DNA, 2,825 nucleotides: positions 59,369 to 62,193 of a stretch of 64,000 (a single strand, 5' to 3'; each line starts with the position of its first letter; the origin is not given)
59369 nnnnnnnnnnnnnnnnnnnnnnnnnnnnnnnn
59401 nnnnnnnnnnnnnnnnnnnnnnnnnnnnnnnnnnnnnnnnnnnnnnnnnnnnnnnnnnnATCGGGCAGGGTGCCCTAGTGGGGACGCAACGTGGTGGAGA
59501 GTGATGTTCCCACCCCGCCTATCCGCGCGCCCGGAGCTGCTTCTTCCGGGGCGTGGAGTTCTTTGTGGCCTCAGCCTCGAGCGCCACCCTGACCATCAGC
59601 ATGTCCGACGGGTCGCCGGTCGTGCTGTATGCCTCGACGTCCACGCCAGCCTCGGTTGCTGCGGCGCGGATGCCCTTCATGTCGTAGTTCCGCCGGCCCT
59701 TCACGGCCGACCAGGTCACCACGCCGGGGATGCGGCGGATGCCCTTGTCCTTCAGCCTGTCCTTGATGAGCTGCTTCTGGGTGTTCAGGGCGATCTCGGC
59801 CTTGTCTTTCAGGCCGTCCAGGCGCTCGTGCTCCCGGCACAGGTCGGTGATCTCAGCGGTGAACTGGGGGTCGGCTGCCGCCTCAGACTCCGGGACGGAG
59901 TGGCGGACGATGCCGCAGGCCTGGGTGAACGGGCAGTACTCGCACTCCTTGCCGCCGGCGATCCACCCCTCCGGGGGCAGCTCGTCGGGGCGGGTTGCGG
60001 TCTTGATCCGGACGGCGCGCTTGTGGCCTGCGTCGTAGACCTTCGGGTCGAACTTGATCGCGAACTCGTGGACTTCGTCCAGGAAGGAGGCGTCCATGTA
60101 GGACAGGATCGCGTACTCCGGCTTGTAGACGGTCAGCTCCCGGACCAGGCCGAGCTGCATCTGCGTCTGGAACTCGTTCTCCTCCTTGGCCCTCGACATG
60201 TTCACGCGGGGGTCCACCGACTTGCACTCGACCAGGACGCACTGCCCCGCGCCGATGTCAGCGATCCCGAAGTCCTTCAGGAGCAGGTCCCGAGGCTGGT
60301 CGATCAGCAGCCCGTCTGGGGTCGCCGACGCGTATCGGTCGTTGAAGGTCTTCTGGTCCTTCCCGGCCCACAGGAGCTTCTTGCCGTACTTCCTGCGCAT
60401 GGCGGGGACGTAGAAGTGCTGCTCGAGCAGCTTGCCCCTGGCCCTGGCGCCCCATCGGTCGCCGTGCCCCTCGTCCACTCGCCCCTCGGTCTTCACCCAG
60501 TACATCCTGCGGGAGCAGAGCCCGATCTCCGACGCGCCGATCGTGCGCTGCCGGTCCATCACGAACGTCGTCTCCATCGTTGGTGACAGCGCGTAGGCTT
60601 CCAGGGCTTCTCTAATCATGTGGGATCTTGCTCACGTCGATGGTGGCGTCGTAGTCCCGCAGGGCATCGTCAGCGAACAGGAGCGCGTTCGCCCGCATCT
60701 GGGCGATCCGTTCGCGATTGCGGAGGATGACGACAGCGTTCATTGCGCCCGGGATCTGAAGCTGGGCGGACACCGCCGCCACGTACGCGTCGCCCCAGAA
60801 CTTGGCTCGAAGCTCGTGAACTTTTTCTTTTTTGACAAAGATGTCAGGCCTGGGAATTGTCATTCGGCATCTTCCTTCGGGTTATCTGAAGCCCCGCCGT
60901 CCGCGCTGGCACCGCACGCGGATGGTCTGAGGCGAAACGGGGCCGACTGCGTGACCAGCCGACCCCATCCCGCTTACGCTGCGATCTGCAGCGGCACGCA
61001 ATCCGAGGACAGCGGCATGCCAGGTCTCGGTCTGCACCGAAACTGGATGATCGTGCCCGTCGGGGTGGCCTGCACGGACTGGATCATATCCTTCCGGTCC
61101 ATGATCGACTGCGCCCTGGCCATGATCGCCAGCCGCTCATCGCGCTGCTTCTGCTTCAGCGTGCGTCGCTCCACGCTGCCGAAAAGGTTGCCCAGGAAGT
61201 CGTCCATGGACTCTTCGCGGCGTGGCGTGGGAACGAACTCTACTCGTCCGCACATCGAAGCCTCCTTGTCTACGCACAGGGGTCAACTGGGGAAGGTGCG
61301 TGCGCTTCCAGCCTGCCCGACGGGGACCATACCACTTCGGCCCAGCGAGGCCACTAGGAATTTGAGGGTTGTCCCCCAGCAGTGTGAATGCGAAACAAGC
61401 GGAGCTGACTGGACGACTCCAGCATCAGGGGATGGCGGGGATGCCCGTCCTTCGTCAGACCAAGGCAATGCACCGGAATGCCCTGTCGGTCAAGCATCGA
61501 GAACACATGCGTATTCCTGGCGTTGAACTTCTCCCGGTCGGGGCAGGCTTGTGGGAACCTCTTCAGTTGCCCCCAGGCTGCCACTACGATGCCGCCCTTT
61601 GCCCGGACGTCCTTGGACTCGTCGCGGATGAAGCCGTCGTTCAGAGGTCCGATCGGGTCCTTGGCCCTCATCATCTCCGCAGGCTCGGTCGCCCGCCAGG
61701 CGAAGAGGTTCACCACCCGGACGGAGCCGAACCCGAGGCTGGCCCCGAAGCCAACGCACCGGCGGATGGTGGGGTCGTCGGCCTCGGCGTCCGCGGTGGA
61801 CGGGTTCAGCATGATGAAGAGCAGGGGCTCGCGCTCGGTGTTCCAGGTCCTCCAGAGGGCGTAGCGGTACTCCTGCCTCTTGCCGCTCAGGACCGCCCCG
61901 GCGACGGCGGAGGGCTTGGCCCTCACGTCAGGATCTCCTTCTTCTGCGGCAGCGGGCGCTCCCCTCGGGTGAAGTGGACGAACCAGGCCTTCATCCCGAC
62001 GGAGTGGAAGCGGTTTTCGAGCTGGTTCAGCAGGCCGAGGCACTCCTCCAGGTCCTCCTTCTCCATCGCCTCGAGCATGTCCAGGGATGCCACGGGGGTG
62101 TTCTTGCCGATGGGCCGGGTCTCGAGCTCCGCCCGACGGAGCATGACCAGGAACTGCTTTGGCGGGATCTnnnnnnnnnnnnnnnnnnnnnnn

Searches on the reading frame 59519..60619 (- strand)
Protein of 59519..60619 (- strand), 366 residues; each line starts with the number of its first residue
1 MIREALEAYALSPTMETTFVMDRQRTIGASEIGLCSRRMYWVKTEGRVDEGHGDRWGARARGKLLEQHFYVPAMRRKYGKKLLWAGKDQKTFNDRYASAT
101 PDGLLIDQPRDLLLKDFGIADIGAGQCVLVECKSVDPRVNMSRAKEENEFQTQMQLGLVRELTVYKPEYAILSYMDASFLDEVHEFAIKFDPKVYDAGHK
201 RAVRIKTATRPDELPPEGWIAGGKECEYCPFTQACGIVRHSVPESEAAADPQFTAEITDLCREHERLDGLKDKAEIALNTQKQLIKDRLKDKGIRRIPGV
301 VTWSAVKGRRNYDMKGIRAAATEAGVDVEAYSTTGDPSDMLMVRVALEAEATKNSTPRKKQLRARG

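Call 10: search_protein_families(library=pfam, proteins=[window:59519-60619:-], max_evalue=0.01)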
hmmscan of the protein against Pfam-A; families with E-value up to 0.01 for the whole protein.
window:59519-60619:- (366 aa): 0 families

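Call 11: search_protein_families(library=phrogs, proteins=[window:59519-60619:-], max_evalue=0.001)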
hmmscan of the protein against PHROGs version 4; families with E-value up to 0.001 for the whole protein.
window:59519-60619:- (366 aa): 3 families
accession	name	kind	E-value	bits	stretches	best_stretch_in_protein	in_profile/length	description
phrog_434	-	DNA, RNA and nucleotide metabolism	1.7e-14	54.8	1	17-341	58-359/372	RecE-like recombination exonuclease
phrog_1990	-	DNA, RNA and nucleotide metabolism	1e-05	26.1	1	23-235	34-235/290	Cas4-domain exonuclease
phrog_1706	-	DNA, RNA and nucleotide metabolism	1.2e-05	25.9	0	168-241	177-248/293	CRISPR/Cas system associated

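Call 80: find_encoding_contigs(protein=window:59519-60619:-, flank=10000, max_places=3)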
Protein window:59519-60619:- (366 aa): 2 contigs read that carry it; 1 place shown.
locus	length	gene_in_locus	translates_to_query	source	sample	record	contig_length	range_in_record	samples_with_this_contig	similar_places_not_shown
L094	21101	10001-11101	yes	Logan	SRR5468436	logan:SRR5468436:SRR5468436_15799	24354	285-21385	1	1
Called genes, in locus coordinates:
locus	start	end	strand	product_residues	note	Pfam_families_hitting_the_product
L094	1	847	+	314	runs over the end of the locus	-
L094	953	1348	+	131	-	-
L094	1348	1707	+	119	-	-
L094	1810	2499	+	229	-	PF07589:PEP_exosort_dom (weak)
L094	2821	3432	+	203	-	-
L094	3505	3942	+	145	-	-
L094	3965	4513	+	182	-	-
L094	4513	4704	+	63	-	PF22811:Zn_ribbon_NrdR (faint)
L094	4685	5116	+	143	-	-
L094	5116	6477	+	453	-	-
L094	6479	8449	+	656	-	PF00476:DNA_pol_A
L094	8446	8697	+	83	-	-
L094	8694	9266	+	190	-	PF07799:DUF1643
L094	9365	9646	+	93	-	-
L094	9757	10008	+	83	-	-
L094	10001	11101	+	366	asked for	-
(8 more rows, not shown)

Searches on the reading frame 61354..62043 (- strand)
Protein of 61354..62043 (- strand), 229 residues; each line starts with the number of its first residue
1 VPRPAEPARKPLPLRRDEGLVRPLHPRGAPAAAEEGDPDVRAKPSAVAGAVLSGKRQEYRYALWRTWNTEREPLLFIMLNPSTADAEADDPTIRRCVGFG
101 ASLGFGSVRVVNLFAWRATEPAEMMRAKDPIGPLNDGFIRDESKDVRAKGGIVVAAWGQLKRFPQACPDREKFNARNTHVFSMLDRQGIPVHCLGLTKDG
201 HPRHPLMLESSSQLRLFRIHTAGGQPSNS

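Call 43: search_protein_families(library=phrogs, proteins=[window:61354-62043:-], max_evalue=0.001)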
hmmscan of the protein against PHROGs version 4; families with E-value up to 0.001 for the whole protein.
window:61354-62043:- (229 aa): 1 family
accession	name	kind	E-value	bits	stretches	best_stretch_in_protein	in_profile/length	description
phrog_3230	-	unknown function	1.4e-52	178.9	1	47-218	8-164/167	-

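Call 79: find_encoding_contigs(protein=window:61354-61926:-, flank=10000, max_places=3)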
Protein window:61354-61926:- (190 aa): no gene with exactly this product is on record in the collection.
